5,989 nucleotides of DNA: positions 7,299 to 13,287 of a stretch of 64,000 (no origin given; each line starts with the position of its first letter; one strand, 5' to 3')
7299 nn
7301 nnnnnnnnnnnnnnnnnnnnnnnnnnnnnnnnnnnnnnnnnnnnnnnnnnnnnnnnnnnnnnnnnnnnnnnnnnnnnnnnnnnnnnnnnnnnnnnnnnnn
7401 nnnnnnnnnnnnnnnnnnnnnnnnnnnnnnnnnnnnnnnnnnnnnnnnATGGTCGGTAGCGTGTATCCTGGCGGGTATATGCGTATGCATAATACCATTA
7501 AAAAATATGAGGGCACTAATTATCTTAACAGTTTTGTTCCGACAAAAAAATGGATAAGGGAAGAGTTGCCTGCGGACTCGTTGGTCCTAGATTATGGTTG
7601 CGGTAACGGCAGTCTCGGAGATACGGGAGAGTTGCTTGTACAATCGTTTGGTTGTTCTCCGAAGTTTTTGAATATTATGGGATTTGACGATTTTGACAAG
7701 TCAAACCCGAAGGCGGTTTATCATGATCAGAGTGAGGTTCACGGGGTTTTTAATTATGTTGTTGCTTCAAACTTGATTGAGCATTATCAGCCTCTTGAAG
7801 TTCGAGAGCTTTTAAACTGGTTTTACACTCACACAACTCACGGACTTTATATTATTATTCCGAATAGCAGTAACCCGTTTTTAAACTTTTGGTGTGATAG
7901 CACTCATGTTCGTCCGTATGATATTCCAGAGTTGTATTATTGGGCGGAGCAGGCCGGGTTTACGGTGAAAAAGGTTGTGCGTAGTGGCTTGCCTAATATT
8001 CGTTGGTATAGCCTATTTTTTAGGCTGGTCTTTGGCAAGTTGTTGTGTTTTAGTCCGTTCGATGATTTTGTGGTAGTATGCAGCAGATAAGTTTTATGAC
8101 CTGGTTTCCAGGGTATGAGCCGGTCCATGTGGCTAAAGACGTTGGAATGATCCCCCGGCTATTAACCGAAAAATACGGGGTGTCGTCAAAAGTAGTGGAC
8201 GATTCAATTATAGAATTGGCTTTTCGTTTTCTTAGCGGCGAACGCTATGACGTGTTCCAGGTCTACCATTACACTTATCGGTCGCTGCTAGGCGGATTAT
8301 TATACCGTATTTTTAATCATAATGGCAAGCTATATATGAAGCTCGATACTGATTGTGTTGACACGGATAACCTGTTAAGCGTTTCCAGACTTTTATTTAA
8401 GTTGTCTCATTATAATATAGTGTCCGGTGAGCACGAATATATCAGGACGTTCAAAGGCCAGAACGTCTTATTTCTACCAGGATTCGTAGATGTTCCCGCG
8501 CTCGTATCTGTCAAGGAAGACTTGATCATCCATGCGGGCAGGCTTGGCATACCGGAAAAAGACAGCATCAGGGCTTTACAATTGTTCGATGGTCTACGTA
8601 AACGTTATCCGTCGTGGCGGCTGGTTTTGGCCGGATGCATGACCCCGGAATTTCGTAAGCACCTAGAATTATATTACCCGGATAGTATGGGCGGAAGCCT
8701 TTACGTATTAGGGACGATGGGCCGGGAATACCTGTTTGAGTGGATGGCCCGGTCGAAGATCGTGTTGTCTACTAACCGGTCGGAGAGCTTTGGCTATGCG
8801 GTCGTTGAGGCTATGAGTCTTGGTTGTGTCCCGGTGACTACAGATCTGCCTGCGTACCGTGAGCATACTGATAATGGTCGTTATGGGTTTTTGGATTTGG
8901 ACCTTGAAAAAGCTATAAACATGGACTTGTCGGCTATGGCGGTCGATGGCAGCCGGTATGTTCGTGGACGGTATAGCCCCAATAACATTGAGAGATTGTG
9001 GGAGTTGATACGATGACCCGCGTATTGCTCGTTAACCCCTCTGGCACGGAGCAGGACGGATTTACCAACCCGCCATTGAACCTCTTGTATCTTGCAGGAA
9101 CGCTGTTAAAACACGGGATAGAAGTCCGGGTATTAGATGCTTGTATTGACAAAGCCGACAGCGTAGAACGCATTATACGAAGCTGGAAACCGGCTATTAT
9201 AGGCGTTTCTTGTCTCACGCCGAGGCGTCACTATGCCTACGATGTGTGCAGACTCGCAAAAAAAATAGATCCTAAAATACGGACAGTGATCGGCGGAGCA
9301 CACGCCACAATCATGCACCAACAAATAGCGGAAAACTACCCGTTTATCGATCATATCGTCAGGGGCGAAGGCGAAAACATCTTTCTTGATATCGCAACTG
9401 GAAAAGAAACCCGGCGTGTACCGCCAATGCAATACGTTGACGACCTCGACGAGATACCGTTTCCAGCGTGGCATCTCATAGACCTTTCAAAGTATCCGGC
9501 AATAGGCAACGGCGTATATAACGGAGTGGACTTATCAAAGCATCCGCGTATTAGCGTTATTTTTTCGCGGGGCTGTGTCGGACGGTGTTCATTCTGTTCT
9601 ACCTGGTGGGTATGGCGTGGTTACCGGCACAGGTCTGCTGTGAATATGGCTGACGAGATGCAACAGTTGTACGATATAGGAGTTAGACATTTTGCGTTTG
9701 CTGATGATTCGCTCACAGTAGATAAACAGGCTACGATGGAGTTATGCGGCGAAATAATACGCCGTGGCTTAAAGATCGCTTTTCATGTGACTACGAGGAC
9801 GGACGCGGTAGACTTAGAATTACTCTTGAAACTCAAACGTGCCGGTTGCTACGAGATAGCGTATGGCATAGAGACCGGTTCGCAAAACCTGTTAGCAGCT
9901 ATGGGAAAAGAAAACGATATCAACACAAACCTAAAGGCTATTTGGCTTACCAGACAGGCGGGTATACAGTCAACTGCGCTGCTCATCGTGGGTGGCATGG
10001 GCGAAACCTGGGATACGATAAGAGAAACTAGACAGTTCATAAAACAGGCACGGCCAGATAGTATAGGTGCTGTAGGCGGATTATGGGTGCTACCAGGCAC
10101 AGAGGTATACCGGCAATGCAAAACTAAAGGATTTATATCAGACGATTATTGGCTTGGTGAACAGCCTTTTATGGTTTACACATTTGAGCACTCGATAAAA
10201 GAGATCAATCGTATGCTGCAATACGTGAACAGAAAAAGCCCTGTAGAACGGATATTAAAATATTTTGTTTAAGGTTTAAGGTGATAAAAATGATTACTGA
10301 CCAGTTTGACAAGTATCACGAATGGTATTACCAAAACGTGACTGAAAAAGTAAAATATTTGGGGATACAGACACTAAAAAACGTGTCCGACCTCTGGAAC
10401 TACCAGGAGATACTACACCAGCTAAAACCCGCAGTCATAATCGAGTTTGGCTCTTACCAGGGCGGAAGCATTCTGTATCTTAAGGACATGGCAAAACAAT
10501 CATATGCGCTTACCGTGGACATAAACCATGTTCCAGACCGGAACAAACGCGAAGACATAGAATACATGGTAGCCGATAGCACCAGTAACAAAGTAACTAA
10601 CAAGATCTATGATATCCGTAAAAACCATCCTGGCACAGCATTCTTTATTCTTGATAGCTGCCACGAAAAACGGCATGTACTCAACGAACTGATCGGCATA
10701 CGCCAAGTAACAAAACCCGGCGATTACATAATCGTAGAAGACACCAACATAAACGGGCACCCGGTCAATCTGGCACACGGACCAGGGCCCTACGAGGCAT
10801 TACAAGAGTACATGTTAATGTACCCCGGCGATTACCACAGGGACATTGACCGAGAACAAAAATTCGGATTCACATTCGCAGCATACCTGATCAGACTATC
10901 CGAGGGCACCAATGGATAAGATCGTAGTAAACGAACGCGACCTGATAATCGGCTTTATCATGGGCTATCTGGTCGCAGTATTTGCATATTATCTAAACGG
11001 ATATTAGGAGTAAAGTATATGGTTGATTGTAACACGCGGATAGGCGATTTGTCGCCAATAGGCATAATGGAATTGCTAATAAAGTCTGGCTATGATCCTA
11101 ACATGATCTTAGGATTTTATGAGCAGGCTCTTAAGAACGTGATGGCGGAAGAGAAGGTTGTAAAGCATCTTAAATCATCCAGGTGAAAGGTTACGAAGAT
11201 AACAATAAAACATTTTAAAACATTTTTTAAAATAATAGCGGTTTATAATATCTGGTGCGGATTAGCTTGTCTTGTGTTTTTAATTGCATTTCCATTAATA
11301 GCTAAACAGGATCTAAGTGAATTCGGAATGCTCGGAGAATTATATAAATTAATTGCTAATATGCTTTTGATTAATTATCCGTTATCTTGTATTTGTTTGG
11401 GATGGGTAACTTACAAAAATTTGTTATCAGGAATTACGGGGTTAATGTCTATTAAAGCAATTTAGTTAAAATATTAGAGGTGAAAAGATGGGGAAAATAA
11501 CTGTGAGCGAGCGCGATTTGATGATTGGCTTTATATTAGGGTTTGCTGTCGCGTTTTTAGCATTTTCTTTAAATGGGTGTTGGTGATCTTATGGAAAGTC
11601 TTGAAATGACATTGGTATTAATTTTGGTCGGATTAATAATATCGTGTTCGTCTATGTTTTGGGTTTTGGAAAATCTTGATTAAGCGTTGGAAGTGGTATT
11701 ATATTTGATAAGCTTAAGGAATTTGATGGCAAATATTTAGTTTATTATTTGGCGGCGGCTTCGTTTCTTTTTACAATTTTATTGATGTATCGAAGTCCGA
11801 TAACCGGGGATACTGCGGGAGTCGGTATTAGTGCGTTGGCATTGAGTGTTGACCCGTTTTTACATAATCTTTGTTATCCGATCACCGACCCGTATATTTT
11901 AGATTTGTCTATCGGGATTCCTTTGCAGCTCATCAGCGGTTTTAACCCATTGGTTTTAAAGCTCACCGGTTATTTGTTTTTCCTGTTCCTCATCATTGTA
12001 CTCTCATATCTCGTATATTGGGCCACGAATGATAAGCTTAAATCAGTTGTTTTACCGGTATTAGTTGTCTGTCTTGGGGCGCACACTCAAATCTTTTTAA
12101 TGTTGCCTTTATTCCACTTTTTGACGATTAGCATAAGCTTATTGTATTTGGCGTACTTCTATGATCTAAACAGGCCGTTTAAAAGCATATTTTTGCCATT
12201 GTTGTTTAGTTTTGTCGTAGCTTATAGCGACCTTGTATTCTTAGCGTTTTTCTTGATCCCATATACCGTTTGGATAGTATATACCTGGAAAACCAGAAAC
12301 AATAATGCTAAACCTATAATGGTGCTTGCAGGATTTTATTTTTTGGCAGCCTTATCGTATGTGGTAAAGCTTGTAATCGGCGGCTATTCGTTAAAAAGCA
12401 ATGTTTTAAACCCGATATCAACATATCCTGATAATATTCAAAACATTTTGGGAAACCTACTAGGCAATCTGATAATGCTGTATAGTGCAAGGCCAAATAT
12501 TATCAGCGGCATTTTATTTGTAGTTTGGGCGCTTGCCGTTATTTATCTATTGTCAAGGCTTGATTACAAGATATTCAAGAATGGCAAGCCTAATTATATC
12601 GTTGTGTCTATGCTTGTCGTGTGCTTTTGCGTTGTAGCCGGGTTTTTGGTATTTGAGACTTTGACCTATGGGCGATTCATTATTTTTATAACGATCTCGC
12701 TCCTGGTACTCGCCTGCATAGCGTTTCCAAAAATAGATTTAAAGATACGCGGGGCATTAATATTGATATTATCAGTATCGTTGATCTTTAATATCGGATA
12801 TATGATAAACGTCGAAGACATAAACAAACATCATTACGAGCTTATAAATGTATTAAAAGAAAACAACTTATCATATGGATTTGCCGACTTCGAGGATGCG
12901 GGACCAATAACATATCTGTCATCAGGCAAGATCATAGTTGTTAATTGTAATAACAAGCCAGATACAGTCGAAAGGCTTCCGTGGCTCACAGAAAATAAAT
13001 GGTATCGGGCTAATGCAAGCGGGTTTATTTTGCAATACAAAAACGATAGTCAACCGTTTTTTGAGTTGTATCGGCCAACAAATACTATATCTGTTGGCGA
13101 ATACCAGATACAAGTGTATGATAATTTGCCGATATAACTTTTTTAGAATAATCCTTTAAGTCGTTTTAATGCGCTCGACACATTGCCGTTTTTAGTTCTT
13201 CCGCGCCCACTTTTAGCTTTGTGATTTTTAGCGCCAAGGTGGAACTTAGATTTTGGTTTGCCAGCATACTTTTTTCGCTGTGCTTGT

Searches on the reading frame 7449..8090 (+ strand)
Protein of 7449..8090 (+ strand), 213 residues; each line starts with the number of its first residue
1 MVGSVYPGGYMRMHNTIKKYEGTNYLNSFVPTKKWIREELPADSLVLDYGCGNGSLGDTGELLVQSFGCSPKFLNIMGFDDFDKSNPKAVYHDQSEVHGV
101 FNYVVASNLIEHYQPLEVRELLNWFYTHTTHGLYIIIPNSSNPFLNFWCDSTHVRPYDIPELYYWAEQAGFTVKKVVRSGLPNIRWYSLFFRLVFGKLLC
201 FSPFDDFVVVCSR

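Call 8: search_protein_families(library=pfam, proteins=[window:7449-8090:+], max_evalue=0.01)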
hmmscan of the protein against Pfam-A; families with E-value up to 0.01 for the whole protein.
window:7449-8090:+ (213 aa): 1 family
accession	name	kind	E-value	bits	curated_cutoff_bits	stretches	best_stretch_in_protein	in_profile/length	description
PF13489.12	Methyltransf_23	-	9.8e-10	38.8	27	1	39-174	19-162/164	Methyltransferase domain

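Call 102: search_protein_families(library=ncbifam, proteins=[window:7449-8090:+], max_evalue=0.001)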
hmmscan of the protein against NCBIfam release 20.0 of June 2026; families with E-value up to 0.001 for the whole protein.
window:7449-8090:+ (213 aa): 1 family
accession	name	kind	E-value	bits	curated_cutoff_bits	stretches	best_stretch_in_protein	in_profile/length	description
TIGR02021.1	BchM-ChlM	equivalog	0.00097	18.6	158.9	0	34-140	46-158/218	magnesium protoporphyrin IX methyltransferase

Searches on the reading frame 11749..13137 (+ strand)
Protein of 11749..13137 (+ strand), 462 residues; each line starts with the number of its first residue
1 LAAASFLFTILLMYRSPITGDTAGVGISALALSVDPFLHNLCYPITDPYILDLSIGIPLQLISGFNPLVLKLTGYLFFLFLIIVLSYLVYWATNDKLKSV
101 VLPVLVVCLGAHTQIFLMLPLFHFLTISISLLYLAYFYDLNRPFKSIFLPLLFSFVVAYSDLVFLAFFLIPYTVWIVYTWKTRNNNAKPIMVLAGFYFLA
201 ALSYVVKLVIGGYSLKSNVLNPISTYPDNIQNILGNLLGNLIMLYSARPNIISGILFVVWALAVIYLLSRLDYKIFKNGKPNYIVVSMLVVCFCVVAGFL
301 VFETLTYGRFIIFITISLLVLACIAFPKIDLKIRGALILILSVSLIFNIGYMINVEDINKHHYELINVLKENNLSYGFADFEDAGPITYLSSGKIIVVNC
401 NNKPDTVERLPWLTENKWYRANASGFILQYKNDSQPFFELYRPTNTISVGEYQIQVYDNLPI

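Call 8: search_protein_families(library=pfam, proteins=[window:11749-13137:+], max_evalue=0.01)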
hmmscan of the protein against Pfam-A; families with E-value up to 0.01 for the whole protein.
window:11749-13137:+ (462 aa): 0 families

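Call 22: search_protein_families(library=phrogs, proteins=[window:11749-13137:+], max_evalue=0.01)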
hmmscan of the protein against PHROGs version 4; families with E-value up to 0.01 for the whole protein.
window:11749-13137:+ (462 aa): 3 families
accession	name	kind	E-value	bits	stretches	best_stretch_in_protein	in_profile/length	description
phrog_13688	-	unknown function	2.3e-12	48.2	1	263-459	6-196/201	-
phrog_22113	-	unknown function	8e-06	26.5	1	319-436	28-144/285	-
phrog_35399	-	unknown function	0.0078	17.7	0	366-459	16-110/117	-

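Call 25: search_protein_families(library=ncbifam, proteins=[window:11749-13137:+], max_evalue=0.01)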
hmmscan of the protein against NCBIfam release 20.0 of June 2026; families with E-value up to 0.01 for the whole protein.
window:11749-13137:+ (462 aa): 0 families

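Call 51: search_protein_families(library=padloc, proteins=[window:11749-13137:+], max_evalue=0.01)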
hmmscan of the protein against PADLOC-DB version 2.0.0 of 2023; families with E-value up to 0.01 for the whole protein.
window:11749-13137:+ (462 aa): 0 families

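Call 66: search_dna_similar(query=window:11749-13137:+, collection=phages, mode=protein, max_evalue=0.001, max_rows=12)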
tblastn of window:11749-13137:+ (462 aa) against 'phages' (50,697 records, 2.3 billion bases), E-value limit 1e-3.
No match.
